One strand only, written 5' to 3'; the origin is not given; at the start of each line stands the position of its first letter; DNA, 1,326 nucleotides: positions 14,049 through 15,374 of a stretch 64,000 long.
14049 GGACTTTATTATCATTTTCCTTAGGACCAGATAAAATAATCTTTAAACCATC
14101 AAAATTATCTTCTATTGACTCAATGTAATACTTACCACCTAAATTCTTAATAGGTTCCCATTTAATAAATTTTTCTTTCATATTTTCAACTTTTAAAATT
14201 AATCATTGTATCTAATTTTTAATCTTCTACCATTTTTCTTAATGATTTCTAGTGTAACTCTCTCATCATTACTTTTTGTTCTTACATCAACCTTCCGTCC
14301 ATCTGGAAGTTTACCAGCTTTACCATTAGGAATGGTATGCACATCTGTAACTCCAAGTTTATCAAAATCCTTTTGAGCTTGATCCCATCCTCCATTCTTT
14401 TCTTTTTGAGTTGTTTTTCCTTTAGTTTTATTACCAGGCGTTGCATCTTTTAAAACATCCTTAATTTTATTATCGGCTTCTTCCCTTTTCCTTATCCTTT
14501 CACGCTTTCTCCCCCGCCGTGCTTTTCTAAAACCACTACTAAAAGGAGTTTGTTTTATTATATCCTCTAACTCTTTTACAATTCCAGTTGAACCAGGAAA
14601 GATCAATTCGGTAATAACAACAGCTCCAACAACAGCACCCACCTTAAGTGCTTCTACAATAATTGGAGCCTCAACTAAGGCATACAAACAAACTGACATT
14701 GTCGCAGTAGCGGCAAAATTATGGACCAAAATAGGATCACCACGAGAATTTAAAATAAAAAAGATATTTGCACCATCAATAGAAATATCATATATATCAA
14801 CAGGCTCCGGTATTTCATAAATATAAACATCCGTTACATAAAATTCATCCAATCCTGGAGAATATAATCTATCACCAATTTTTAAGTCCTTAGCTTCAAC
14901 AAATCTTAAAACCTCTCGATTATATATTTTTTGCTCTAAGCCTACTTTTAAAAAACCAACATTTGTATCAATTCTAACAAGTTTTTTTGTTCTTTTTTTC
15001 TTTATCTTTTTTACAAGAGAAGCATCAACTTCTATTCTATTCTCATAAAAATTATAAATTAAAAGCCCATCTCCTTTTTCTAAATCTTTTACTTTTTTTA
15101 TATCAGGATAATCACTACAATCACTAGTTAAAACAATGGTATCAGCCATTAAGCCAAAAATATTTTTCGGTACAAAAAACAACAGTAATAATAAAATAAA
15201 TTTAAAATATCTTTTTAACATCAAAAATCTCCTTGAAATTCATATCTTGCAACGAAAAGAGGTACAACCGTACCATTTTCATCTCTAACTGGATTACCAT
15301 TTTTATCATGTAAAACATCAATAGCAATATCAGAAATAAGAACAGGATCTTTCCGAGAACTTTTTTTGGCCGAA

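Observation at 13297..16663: Tandem Sec-leader / N-terminal Hint / TM / variable-payload cassettes with a candidate immunity gene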

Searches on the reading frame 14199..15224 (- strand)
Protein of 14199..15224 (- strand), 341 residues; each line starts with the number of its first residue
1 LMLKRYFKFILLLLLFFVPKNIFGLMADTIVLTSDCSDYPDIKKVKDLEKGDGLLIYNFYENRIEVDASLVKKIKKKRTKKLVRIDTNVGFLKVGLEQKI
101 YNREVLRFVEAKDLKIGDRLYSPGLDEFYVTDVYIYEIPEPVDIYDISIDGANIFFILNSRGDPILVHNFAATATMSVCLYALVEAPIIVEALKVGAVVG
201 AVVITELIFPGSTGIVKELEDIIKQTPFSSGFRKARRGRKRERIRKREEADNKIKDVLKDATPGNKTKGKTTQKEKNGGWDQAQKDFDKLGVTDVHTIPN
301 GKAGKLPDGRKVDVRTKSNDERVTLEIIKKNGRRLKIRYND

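Call 3: search_protein_families(library=pfam, proteins=[window:14199-15224:-], max_evalue=1)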
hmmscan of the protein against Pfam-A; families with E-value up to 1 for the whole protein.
window:14199-15224:- (341 aa): 2 families
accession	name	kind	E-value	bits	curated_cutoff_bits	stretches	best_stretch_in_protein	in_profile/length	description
PF07591.16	PT-HINT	-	3.1e-05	24.7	27.7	1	79-169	43-136/137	Pretoxin HINT domain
PF14890.11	Intein_splicing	-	0.029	14.6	35.8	1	43-245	10-96/155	Intein splicing domain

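Call 11: find_homologous_proteins(query=window:14199-15224:-, max_evalue=0.01)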
Query window:14199-15224:- (341 aa): 15 proteins with E <= 0.01 among 5620 candidates.
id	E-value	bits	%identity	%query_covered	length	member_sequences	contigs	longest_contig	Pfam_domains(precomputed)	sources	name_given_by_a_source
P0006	6.8e-219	744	100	100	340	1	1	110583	-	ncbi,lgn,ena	-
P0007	9.9e-72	260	53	74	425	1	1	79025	PF14076.13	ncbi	-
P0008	4.7e-58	215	38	99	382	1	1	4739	PF07591.16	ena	-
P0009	2.6e-52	196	48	63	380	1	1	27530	-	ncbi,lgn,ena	-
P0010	2.1e-47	180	33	99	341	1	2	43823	-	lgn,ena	-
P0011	1.2e-34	138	33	99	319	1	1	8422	-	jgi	jgi:hypothetical protein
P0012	2.6e-31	127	33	99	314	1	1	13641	PF07591.16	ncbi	ncbi:MAG: polymorphic toxin-type HINT domain-containing protein [bacterium]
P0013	2.4e-28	117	32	100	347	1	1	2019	PF07591.16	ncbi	ncbi:polymorphic toxin-type HINT domain-containing protein [Candidatus Dependentiae bacterium]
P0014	1.0e-22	99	31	99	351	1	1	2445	PF07591.16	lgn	-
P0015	6.7e-20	90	56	26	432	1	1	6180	-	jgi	jgi:RHS repeat-associated protein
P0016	3.3e-17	81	55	28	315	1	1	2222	-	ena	-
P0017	1.1e-16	79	51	29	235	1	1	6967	-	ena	-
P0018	3.9e-16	77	30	87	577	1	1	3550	PF07591.16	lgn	-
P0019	2.8e-12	65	46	28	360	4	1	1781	-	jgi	jgi:hypothetical protein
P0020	1.5e-5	42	46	27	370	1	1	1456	-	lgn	-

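Call 16: find_encoding_contigs(protein=P0009, flank=8000, max_places=3)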
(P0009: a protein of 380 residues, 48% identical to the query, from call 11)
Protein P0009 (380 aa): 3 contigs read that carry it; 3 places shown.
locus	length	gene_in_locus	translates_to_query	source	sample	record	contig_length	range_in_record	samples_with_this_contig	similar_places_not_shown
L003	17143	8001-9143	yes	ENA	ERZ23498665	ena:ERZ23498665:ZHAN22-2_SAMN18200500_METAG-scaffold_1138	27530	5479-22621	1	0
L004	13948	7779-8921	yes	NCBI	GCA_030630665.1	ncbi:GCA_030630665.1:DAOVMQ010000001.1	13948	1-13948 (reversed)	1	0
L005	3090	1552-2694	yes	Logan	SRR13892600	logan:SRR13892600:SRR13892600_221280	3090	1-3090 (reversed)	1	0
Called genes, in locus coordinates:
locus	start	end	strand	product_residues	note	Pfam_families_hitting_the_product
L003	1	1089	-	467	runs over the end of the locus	-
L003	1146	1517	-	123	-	-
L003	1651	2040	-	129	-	-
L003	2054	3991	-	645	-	PF00133:tRNA-synt_1, PF01406:tRNA-synt_1e (faint), PF09334:tRNA-synt_1g, PF00133:tRNA-synt_1, PF01588:tRNA_bind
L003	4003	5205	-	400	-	PF10502:Peptidase_S26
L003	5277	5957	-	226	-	-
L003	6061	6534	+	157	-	-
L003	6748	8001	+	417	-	PF07591:PT-HINT (faint)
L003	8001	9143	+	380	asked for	-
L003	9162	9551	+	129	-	-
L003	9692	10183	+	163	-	-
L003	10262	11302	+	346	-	-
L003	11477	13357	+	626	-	PF01735:PLA2_B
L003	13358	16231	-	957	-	PF07244:POTRA (faint), PF01103:Omp85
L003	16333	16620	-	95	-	PF00708:Acylphosphatase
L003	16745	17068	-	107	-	PF22600:MTPAP-like_central (weak), PF01909:NTP_transf_2, PF18765:Polbeta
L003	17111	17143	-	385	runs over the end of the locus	PF13439:Glyco_transf_4, PF13477:Glyco_trans_4_2 (weak), PF00534:Glycos_transf_1, PF13692:Glyco_trans_1_4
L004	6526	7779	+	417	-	PF07591:PT-HINT (faint)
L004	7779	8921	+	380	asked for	-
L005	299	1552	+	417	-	PF07591:PT-HINT (faint)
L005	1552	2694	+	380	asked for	-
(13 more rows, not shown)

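Call 17: find_encoding_contigs(protein=P0011, flank=8000, max_places=3)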
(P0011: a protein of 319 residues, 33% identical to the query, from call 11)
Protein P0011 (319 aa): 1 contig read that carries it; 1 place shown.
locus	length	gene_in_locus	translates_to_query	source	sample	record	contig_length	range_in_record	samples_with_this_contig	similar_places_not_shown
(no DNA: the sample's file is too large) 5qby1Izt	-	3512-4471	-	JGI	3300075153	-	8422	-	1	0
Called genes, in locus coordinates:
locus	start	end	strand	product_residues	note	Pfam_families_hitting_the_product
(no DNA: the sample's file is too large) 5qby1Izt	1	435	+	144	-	?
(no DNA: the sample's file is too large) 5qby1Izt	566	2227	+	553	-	PF01735:PLA2_B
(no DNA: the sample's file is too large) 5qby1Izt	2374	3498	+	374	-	-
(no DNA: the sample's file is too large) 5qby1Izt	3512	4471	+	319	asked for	-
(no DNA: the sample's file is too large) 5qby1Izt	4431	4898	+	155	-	-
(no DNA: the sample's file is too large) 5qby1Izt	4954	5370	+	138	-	-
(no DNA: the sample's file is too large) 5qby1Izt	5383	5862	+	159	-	-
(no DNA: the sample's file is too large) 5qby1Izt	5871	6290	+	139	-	-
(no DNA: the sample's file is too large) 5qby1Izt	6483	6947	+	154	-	-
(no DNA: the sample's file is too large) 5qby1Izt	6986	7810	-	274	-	PF01061:ABC2_membrane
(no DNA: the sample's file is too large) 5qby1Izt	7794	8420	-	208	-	?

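Call 19: find_encoding_contigs(protein=P0007, flank=6000, max_places=2)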
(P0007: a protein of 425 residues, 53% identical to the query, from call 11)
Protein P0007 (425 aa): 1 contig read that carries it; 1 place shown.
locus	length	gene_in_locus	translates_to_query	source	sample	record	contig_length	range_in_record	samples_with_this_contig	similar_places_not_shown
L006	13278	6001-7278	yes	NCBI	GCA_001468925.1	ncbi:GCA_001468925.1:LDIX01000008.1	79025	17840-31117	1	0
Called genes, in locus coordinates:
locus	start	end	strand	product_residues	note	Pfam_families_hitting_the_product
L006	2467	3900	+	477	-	PF02655:ATP-grasp_3 (faint), PF07478:Dala_Dala_lig_C, PF01820:Dala_Dala_lig_N, PF07478:Dala_Dala_lig_C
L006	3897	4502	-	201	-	PF01330:RuvA_N, PF14520:HHH_5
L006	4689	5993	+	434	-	-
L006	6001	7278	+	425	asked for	PF14076:DUF4258 (weak)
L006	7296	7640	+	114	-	-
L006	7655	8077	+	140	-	-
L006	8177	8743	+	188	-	-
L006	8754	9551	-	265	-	-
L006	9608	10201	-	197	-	-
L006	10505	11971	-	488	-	PF02934:GatB_N, PF02637:GatB_Yqey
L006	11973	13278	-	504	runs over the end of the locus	PF10150:RNase_E_G, PF20833:RNase_E_G_Thio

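Call 20: find_encoding_contigs(protein=P0010, flank=6000, max_places=2)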
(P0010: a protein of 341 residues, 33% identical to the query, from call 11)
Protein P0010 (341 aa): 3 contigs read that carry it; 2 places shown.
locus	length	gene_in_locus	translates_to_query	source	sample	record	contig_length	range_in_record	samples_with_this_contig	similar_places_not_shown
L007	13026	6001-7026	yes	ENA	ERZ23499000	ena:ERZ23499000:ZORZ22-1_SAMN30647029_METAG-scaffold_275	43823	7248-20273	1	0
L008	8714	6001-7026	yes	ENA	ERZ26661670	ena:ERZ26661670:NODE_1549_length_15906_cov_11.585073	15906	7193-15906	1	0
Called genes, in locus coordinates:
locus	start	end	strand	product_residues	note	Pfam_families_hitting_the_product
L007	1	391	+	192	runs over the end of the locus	-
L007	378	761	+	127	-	-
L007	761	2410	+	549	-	PF21305:type_II_gspD_N0 (weak), PF00263:Secretin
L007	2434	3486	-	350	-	-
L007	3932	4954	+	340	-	PF07591:PT-HINT (weak)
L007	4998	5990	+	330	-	-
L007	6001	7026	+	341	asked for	-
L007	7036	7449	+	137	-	-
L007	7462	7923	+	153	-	-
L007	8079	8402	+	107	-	-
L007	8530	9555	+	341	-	-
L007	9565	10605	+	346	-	PF07591:PT-HINT (faint)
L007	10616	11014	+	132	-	-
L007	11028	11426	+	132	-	-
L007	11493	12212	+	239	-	PF07591:PT-HINT (weak)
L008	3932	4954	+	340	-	PF07591:PT-HINT (weak)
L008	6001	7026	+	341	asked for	-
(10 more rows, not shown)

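Call 32: search_protein_families(library=ncbifam, proteins=[window:14199-15224:-, P0015, P0019, P0020, P0017, P0007], max_evalue=0.1)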
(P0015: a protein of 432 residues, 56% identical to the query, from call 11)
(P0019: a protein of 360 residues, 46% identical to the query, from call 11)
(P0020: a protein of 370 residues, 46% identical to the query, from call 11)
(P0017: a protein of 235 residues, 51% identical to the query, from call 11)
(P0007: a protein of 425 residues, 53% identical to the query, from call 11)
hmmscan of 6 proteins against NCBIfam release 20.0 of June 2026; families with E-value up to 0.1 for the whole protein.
window:14199-15224:- (341 aa): 0 families

P0015 (432 aa): 2 families
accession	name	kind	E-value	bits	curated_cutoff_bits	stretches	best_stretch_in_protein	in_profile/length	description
TIGR03696.1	Rhs_assc_core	domain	1.1e-22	80.4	32.5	1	25-105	1-76/76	RHS repeat-associated core domain-containing protein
NF041261.1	RHS_core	equivalog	2.9e-07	28.7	2000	1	11-104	1171-1260/1261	RHS element core protein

P0019 (360 aa): 1 family
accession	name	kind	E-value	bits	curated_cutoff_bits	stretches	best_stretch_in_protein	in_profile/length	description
TIGR03696.1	Rhs_assc_core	domain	2.2e-05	24.9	32.5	1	2-34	47-75/76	RHS repeat-associated core domain-containing protein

P0020 (370 aa): 1 family
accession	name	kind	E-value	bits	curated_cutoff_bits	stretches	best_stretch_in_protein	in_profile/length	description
NF009219.0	PRK12567.1-3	equivalog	0.0023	17.5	179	1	149-213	50-115/220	putative monovalent cation/H+ antiporter subunit B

P0017 (235 aa): 1 family
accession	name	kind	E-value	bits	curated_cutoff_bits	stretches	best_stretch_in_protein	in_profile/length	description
NF038340.1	SAR2788_fam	subfamily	0.019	14.8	50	1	5-68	1-64/177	SAR2788 family putative toxin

P0007 (425 aa): 0 families

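Call 35: predict_structure(alignment_id=A2)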
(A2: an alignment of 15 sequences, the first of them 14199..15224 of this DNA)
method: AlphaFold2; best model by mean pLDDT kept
length: 341 residues; sequences in the alignment: 15
mean_pLDDT: 79.1   pTM: 0.45
mean pLDDT of the five models: 79.1, 78.3, 77.7, 77.0, 77.0
residues with pLDDT >= 90: 151; 70-90: 91; 50-70: 56; < 50: 43
segments of 3 or more residues with pLDDT < 50: 1-4, 15-22, 171-191
pLDDT, mean of each block of 10 residues (from residue 1): 52 49 78 77 91 79 74 88 95 92 86 95 87 95 86 83 84 44 44 50 49 54 56 74 90 95 89 94 96 94 95 91 93 92 76
secondary structure, 60 per line:
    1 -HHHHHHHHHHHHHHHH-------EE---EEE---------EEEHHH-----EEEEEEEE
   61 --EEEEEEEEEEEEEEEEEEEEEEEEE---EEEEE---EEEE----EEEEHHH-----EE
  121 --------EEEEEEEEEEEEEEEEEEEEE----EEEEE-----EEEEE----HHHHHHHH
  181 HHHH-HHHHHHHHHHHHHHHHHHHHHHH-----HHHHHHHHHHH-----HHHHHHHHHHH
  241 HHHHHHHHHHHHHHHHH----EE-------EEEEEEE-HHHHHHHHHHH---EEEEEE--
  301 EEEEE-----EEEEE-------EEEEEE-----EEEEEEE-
elements in order: H2-17 E30-32 E42-44 E53-60 E63-87 E91-95 E99-102 E107-110 E129-149 E154-158 E164-168 H173-184 H186-208 H214-224 H230-257 E271-277 H279-289 E293-298 E301-305 E311-315 E323-328 E334-340

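Call 38: fold_search(model_id=the predicted structure, library=pdb)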
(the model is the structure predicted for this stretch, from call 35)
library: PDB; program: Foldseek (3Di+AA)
matches with E <= 10: 515; with E <= 0.001: 56
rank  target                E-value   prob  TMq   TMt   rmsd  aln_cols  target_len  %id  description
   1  6y75_A                2.3e-10  1.00  0.38  0.81   2.6       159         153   18  BIL2 domain from T.thermophila BUBL1 locus (C1A-N143A) (released 2021-02-03)
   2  6y75_B                2.7e-10  1.00  0.37  0.81   2.7       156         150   18  BIL2 domain from T.thermophila BUBL1 locus (C1A-N143A) (released 2021-02-03)
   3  2lwy_MODEL_1_A        3.6e-10  1.00  0.38  0.89   2.2       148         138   22  Solution Structure of Bacterial Intein-Like domain from Clostridium thermocellum (released 2013-05-08)
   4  6tmm_BBB              6.1e-10  1.00  0.37  0.78   2.7       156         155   18  BIL2 domain from T.thermophila BUBL1 locus (C1A-N143A) (released 2020-12-16)
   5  6tmm_AAA              1.0e-09  1.00  0.38  0.79   2.1       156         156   18  BIL2 domain from T.thermophila BUBL1 locus (C1A-N143A) (released 2020-12-16)
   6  2lqm_MODEL_1_A        2.0e-07  1.00  0.33  0.61   4.9       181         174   20  Solution Structures of RadA intein from Pyrococcus horikoshii (released 2012-05-16)
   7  6rpq                  3.0e-07  1.00  0.34  0.46   4.9       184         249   20  Crystal structure of PhoCDC21-1 intein (released 2019-08-14)
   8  8ubs_A                6.8e-07  1.00  0.34  0.71   3.7       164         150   20  Crystal structure of NrdJ-1 split intein fusion (released 2024-10-09)
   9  4o1s_A                9.4e-07  1.00  0.34  0.63   4.6       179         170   21  Crystal structure of TvoVMA intein (released 2014-03-19)
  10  1mi8                  9.9e-07  1.00  0.34  0.75   3.6       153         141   16  2.0 Angstrom crystal structure of a DnaB intein from Synechocystis sp. PCC 6803 (released 2003-08-19)
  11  6frg                  1.2e-06  1.00  0.33  0.67   4.5       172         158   14  Crystal structure of G-1F mutant of Ssp DnaB Mini-Intein variant M86 (released 2019-01-30)
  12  6riz                  1.8e-06  1.00  0.32  0.82   2.5       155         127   17  Crystal structure of gp41-1 intein (C1A, F65W, D107C) (released 2020-04-29)
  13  6frh_B                2.1e-06  1.00  0.33  0.68   3.9       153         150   17  Crystal structure of Ssp DnaB Mini-Intein variant M86 (released 2019-01-30)
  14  6qaz                  2.3e-06  1.00  0.33  0.81   2.5       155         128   18  Crystal structure of gp41-1 intein (released 2019-11-13)
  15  4e2t_A                2.3e-06  1.00  0.33  0.61   5.7       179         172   18  Crystal Structures of RadA intein from Pyrococcus horikoshii (released 2012-05-16)
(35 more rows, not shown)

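Call 63: search_protein_families(library=pfam, alignment_id=A8, max_evalue=0.001)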
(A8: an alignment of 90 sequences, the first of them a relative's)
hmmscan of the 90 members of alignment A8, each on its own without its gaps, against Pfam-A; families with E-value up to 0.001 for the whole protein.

A. member 1, P0008 (382 aa): 1 family
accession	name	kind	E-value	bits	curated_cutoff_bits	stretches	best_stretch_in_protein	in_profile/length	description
PF07591.16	PT-HINT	-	2.3e-06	28.4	27.7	1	37-165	7-136/137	Pretoxin HINT domain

B. families by the number of members that match (of 90 scanned): 11 families
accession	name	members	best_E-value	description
PF07591.16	PT-HINT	68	1.7e-17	Pretoxin HINT domain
PF13403.11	Hint_2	18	1.5e-08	Hint domain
PF14890.11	Intein_splicing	17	5.1e-13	Intein splicing domain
PF09000.15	Cytotoxic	6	7.2e-07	Cytotoxic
PF15535.12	Ntox37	4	3.3e-19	Bacterial toxin 37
PF01079.26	Hint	4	2.3e-06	Hint module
PF15526.11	Ntox21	3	5e-11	Novel toxin 21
PF14076.12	DUF4258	2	4.6e-06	Domain of unknown function (DUF4258)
PF15534.11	Ntox35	1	3.8e-15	Bacterial toxin 35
PF13340.11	DUF4096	1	3.3e-05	Putative transposase of IS4/5 family (DUF4096)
PF00226.36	DnaJ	1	6.3e-05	DnaJ domain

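Call 65: find_related_loci(query=A9, collection=genome_contigs, flank=6000)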
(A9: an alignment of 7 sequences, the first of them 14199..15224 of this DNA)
Query A9 (341 aa) in genome_contigs; peptide patterns used: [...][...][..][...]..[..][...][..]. (x = any residue, [..] = any of these).
38 stretches matched a pattern; 3 encode a relative of the query (tblastn E <= 1e-3); 3 distinct loci.
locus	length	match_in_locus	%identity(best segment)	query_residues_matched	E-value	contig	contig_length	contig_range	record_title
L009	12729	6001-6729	53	2-255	4e-75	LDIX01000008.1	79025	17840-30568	MAG: candidate division TM6 bacterium UASB340 scaffold8, whole genome shotgun sequence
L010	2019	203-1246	32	1-341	2e-34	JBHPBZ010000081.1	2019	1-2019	Candidatus Dependentiae bacterium isolate SAG AM-311-G20 NODE_81_length_2019_cov_31.897149, whole genome shotgun sequenc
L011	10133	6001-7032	30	81-339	8e-14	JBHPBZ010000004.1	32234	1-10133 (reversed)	Candidatus Dependentiae bacterium isolate SAG AM-311-G20 NODE_4_length_32234_cov_31.608565, whole genome shotgun sequenc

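Call 83: find_encoding_contigs(protein=P0015, flank=3000, max_places=2)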
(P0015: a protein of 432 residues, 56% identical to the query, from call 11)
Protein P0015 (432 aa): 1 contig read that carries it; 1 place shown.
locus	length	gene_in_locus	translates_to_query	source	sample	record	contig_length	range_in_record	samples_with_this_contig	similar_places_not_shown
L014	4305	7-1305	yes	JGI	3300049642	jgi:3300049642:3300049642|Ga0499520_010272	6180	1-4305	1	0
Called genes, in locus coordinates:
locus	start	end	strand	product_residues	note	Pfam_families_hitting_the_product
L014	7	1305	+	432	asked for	-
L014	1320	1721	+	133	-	-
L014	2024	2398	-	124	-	PF13408:Zn_ribbon_recom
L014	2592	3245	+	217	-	PF22397:NADAR-DarT1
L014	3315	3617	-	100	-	-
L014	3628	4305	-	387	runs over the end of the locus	PF24494:DUF7587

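Call 84: find_encoding_contigs(protein=P0017, flank=3000, max_places=2)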
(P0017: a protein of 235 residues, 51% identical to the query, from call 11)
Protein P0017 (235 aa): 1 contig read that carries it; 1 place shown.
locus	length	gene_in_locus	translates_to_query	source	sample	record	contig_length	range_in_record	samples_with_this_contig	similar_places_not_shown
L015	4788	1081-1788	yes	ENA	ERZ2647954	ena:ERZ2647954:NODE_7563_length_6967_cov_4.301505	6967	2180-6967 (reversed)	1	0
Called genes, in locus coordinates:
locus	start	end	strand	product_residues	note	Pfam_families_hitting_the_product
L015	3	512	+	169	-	?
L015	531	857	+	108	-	PF00872:Transposase_mut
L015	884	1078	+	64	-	-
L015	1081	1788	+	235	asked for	-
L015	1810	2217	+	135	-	-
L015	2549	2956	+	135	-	-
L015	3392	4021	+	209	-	PF00872:Transposase_mut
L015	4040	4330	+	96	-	PF00872:Transposase_mut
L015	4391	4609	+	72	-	-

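Call 88: find_related_loci(query=A9, collection=metagenome_contigs, flank=5000)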
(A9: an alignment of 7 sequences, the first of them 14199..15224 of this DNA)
Query A9 (341 aa) in metagenome_contigs; peptide patterns used: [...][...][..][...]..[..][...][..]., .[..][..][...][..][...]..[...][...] (x = any residue, [..] = any of these).
134 stretches matched a pattern, but none encodes a relative of the query by tblastn (E <= 1e-3).

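Call 94: search_protein_families(library=padloc, proteins=[window:14199-15224:-], max_evalue=0.01)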
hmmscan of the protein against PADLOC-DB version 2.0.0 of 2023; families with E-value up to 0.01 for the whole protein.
window:14199-15224:- (341 aa): 1 family
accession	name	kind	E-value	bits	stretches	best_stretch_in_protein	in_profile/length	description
PDLC03701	HEase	-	0.0035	15.2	1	223-294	92-161/271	homing endonuclease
